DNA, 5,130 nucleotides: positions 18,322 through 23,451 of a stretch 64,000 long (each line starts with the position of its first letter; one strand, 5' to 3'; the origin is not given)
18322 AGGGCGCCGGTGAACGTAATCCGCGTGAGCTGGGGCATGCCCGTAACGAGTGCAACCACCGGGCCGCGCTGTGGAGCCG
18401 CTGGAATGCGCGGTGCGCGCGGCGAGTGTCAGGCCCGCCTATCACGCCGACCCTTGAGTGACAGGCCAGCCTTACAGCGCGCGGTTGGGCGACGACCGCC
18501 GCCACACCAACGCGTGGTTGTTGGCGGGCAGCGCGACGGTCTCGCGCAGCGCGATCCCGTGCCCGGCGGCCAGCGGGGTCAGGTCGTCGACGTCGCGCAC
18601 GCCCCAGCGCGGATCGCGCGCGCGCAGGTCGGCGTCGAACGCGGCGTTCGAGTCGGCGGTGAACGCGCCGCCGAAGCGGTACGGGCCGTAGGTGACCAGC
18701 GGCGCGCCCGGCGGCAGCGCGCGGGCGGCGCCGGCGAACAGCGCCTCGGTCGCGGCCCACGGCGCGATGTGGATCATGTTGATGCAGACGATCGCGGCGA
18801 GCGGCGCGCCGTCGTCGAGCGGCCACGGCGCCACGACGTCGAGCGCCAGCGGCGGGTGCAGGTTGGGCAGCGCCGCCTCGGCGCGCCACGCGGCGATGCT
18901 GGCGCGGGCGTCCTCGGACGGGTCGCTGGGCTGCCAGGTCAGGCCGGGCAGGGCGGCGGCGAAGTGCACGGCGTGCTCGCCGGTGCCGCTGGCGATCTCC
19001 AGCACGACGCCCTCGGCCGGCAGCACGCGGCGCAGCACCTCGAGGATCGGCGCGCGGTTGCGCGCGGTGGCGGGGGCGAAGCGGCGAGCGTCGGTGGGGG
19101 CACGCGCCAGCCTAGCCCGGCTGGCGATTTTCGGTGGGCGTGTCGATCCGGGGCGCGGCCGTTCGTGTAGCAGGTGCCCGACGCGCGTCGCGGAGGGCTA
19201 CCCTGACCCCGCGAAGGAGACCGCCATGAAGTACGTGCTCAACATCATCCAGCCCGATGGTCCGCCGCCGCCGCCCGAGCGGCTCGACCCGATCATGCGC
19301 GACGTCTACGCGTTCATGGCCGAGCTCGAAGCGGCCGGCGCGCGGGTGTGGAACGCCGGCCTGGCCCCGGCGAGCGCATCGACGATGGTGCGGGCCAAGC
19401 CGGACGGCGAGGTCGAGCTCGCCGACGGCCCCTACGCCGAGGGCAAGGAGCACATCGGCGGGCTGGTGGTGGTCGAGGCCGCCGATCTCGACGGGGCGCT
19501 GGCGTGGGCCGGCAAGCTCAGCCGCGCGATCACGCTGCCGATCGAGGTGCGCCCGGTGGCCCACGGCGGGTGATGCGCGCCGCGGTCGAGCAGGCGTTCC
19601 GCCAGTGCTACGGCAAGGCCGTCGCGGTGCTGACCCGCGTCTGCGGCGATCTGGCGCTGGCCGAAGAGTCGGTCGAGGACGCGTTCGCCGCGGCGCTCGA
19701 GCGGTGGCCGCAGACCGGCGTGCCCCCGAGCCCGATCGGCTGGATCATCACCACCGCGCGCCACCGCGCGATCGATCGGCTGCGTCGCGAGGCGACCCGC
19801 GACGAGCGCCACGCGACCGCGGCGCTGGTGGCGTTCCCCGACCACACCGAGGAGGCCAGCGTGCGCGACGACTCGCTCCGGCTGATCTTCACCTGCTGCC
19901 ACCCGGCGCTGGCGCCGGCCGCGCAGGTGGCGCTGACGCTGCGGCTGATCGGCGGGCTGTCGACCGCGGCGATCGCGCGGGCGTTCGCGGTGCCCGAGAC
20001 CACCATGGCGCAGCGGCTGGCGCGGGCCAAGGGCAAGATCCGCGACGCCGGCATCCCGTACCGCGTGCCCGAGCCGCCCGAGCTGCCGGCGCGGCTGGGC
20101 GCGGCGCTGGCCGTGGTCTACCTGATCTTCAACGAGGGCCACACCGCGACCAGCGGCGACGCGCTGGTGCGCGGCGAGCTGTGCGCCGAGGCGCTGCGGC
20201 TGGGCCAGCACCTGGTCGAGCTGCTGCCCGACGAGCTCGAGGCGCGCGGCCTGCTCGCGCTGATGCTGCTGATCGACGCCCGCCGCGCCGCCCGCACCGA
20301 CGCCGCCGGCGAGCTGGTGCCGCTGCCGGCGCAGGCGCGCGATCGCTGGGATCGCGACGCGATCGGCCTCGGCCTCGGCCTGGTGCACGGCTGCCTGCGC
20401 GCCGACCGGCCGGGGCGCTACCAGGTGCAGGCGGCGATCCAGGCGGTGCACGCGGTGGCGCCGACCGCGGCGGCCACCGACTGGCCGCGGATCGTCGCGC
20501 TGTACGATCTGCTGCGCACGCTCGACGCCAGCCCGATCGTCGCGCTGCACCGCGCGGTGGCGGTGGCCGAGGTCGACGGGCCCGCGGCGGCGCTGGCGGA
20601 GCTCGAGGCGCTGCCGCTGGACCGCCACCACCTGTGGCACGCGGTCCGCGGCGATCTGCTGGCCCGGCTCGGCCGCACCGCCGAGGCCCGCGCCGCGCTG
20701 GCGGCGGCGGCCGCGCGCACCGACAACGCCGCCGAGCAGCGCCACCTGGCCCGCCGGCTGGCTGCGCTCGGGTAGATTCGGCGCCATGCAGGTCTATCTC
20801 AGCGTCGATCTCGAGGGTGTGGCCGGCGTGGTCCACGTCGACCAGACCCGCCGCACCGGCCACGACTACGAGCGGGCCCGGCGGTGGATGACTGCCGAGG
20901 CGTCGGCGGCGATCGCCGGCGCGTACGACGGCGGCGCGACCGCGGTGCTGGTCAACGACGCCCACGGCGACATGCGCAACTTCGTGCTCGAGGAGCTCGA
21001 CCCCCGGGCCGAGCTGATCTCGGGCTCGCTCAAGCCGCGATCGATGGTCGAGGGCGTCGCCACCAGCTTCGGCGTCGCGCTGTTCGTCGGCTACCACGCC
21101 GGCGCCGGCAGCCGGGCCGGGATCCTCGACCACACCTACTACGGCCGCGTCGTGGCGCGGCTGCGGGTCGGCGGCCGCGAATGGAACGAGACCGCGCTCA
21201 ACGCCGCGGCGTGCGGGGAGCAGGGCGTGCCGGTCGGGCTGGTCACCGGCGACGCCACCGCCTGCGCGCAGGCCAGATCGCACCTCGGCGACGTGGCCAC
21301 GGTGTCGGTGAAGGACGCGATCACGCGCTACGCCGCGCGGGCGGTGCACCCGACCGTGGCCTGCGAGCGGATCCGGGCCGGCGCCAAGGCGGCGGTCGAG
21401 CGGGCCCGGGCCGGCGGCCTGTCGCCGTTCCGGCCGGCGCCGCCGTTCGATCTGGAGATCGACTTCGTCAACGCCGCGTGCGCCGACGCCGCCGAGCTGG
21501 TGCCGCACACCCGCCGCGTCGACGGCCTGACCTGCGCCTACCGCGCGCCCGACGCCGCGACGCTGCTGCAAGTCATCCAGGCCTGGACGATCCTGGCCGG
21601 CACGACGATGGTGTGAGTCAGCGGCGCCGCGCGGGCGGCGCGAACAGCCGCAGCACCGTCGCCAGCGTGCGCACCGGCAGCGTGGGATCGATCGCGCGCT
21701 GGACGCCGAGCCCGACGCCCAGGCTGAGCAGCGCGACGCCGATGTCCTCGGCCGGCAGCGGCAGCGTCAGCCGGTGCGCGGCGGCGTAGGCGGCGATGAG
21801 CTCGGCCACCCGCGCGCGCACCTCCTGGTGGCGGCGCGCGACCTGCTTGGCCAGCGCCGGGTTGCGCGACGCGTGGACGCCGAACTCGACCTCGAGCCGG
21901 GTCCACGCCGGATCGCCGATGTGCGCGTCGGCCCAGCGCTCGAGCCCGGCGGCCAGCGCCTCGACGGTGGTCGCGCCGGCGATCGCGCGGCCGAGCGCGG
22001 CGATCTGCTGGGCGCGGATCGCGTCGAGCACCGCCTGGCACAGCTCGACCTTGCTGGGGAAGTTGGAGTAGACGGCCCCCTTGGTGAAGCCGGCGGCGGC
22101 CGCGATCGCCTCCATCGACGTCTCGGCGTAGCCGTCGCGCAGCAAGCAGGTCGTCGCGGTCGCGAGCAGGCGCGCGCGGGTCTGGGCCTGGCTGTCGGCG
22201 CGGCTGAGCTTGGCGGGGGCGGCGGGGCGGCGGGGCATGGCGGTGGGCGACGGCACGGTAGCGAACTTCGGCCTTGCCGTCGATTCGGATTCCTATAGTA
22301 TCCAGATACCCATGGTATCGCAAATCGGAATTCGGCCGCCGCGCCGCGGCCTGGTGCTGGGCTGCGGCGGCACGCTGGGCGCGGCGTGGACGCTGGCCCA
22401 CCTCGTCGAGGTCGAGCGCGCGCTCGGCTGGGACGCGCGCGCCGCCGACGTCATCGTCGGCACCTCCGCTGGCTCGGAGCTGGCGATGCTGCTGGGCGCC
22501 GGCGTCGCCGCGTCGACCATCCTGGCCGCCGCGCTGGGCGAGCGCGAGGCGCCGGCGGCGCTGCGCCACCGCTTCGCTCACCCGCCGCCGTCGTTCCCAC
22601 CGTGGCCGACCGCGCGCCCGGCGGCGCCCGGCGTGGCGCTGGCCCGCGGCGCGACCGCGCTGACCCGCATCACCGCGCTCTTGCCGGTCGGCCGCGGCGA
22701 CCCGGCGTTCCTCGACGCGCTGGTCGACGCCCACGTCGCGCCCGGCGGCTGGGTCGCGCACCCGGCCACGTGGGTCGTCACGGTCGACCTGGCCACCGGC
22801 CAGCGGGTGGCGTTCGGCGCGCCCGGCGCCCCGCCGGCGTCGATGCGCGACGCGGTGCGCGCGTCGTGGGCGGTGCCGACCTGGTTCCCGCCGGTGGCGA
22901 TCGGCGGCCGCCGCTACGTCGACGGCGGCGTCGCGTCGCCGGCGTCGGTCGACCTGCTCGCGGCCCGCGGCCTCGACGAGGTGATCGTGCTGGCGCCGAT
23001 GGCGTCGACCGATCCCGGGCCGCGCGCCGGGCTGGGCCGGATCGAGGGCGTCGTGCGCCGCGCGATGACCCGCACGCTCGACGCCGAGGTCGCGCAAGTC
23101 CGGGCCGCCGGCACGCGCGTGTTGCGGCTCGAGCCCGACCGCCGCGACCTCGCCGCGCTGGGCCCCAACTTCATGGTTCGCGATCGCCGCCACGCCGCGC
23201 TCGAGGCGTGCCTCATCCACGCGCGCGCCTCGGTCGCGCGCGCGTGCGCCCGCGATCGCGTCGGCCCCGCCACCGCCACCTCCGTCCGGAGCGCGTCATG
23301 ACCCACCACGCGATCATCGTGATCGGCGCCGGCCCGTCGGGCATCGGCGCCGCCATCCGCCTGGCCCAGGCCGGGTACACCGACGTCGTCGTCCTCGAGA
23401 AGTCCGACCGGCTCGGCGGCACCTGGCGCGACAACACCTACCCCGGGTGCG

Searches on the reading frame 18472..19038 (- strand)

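Call 48: search_protein_families(library=pfam, proteins=[window:18472-19038:-], max_evalue=0.0001)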
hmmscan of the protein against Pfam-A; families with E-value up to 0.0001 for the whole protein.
window:18472-19038:- (188 aa): 2 families
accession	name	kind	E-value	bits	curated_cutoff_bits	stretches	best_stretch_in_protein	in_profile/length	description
PF06080.18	DUF938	-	1e-68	231.6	27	1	2-181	18-202/202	Protein of unknown function (DUF938)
PF13649.12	Methyltransf_25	-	2.9e-06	28.3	27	1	12-111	1-96/97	Methyltransferase domain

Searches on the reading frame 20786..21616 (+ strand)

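Call 48: search_protein_families(library=pfam, proteins=[window:20786-21616:+], max_evalue=0.0001)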
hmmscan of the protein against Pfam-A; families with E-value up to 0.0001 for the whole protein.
window:20786-21616:+ (276 aa): 1 family
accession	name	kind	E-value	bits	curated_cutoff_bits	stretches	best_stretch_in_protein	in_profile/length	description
PF04951.18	Peptidase_M55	-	9e-96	320.8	25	1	1-265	1-263/264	D-aminopeptidase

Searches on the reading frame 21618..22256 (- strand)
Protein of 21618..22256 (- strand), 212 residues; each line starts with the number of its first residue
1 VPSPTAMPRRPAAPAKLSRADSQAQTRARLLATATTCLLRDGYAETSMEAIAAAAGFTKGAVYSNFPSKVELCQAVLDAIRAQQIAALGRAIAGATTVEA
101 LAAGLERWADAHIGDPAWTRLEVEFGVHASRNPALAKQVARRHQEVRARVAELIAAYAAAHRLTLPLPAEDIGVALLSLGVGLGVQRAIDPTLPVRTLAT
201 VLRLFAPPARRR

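Call 48: search_protein_families(library=pfam, proteins=[window:21618-22256:-], max_evalue=0.0001)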
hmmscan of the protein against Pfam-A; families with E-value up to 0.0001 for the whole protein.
window:21618-22256:- (212 aa): 2 families
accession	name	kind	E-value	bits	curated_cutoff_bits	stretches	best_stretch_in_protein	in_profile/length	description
PF00440.29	TetR_N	-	1.9e-13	50.4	24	1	30-76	1-47/47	Bacterial regulatory proteins, tetR family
PF13977.11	TetR_C_6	-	4.7e-08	33.7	27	1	99-203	3-107/115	BetI-type transcriptional repressor, C-terminal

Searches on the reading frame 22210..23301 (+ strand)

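Call 94: search_protein_families(library=pfam, proteins=[window:22210-23301:+], max_evalue=0.0001)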
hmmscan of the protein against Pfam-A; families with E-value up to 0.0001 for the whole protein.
window:22210-23301:+ (363 aa): 1 family
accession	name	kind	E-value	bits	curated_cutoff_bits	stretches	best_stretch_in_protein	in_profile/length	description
PF01734.28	Patatin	-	2.3e-12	47.9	27.7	1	48-248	1-188/191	Patatin-like phospholipase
